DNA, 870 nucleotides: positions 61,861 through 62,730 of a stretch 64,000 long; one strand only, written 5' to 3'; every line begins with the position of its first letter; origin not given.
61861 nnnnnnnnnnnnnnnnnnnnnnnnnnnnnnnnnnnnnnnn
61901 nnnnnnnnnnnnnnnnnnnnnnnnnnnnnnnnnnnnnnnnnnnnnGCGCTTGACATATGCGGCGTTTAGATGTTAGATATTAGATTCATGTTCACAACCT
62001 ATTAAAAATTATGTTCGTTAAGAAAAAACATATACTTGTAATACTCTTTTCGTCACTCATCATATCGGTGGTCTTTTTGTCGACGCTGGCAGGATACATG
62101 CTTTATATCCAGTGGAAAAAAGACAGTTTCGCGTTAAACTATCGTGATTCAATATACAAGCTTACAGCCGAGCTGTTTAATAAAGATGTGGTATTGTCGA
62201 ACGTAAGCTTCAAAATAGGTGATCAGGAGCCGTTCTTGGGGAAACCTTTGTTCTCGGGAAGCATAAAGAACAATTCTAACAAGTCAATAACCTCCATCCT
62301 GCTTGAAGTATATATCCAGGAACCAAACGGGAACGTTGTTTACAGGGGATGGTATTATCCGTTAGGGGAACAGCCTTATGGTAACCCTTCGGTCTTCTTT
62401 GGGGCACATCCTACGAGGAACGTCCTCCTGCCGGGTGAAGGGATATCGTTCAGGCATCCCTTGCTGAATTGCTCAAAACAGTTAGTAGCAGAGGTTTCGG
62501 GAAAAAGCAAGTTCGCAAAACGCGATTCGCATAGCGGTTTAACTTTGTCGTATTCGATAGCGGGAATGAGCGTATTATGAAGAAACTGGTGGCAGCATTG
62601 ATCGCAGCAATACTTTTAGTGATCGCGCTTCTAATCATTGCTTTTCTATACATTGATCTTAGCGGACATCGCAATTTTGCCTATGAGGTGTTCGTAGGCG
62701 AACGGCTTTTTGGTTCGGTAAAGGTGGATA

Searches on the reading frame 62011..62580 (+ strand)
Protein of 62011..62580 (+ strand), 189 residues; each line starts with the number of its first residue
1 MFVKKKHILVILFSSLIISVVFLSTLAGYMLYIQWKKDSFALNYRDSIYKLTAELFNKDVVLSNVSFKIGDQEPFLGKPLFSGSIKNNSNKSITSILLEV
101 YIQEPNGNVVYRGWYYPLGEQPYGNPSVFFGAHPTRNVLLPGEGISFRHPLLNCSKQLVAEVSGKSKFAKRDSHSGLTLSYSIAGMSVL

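Call 5: search_protein_families(library=pfam, proteins=[window:62011-62580:+], max_evalue=0.01)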
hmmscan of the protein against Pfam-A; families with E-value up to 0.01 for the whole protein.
window:62011-62580:+ (189 aa): 0 families

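Call 40: search_protein_families(library=ncbifam, proteins=[window:62011-62580:+], max_evalue=0.05)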
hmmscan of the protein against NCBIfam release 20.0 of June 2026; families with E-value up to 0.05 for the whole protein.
window:62011-62580:+ (189 aa): 0 families

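Call 73: find_encoding_contigs(protein=window:62011-62580:+, flank=10000, max_places=3)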
Protein window:62011-62580:+ (189 aa): 4 contigs read that carry it; 3 places shown.
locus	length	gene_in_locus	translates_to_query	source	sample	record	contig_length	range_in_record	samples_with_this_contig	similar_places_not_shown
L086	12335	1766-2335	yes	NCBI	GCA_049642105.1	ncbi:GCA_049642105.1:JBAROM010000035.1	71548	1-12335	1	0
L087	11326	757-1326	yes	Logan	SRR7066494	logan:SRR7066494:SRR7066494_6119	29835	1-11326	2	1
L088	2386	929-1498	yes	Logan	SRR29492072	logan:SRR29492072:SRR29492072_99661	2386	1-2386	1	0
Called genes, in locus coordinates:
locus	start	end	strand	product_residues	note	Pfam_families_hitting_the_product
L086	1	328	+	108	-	PF11969:DcpS_C, PF01230:HIT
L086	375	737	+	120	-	PF07238:PilZ (weak)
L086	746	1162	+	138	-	PF01894:YjbQ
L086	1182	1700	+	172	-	PF14385:DUF4416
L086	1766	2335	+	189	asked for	-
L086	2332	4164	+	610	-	PF02129:Peptidase_S15 (weak), PF00561:Abhydrolase_1, PF01738:DLH (faint), PF12146:Hydrolase_4 (faint), PF08840:BAAT_C (weak)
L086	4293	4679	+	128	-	-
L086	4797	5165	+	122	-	PF07238:PilZ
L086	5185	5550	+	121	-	-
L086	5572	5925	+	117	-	PF02261:Asp_decarbox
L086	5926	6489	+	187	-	PF01327:Pep_deformylase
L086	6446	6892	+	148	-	PF09424:YqeY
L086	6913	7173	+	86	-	-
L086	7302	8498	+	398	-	PF01595:CNNM, PF00571:CBS, PF03471:CorC_HlyC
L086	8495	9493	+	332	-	PF01595:CNNM, PF00571:CBS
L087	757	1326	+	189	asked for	-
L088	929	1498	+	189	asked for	-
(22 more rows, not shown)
